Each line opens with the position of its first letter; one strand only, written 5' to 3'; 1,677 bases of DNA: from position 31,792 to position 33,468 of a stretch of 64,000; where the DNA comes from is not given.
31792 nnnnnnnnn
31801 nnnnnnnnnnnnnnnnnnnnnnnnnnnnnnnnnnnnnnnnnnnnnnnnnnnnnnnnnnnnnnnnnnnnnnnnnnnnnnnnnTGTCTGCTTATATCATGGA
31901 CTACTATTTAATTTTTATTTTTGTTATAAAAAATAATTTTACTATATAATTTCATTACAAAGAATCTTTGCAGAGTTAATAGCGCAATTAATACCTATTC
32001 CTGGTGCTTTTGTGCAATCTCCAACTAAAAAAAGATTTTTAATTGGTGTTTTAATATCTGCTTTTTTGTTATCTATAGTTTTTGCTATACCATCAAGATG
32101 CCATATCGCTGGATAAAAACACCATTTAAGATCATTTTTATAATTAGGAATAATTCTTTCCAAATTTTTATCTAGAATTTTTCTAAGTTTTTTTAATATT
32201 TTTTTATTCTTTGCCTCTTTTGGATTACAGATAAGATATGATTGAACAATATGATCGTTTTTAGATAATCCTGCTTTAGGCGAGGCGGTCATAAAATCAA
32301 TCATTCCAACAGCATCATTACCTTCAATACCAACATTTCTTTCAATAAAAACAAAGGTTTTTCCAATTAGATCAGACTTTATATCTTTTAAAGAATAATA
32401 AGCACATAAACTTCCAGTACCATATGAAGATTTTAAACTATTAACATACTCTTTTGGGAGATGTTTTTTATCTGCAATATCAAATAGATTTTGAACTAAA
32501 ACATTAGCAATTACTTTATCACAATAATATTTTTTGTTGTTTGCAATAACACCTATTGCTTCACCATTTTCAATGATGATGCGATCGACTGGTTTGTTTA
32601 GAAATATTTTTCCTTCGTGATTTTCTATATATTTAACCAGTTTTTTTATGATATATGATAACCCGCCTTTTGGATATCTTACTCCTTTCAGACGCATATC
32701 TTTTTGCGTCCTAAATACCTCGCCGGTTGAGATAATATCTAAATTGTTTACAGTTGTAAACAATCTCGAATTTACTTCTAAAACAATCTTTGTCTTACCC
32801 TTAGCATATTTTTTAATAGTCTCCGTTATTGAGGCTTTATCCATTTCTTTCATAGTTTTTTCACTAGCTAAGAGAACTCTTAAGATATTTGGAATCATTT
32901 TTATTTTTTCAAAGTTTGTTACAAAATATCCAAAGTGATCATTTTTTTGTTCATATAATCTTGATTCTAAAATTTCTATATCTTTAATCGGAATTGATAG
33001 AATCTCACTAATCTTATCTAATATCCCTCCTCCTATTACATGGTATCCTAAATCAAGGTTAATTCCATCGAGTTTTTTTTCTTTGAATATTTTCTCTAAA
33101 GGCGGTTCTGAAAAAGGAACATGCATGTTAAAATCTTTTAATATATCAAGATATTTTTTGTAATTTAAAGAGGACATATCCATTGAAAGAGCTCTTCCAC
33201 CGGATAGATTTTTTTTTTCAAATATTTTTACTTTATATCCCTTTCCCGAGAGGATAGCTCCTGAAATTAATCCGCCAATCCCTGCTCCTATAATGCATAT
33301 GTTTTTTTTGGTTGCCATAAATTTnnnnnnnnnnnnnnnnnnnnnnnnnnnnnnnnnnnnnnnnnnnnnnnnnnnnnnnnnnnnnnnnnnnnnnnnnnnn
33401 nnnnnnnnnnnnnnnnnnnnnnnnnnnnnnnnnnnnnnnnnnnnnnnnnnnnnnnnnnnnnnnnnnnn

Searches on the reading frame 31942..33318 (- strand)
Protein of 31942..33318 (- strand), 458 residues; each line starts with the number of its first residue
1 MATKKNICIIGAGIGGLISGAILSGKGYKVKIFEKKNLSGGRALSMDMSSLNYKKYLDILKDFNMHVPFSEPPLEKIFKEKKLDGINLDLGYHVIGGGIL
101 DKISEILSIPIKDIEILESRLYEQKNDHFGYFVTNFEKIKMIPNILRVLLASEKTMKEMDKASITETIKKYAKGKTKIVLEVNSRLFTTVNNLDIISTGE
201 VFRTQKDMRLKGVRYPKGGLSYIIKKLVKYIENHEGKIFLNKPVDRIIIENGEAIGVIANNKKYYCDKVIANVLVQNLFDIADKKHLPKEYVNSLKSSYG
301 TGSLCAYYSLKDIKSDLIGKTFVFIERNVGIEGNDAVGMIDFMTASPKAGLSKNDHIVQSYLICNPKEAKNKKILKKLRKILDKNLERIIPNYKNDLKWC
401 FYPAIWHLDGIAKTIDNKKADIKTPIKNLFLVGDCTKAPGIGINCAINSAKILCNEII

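Call 65: search_protein_families(library=pfam, max_evalue=0.00001, proteins=[window:31942-33318:-])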
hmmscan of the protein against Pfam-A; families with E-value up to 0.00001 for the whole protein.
window:31942-33318:- (458 aa): 3 families
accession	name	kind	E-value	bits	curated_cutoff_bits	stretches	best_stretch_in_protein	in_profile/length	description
PF01593.30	Amino_oxidase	-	5.6e-11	42.8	19.8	1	14-458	1-443/443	Flavin containing amine oxidoreductase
PF13450.12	NAD_binding_8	-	8.9e-08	32.7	21.9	1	9-48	1-40/68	NAD(P)-binding Rossmann-like domain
PF00996.24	GDI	-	9.2e-06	24.9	23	0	3-272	3-283/436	GDP dissociation inhibitor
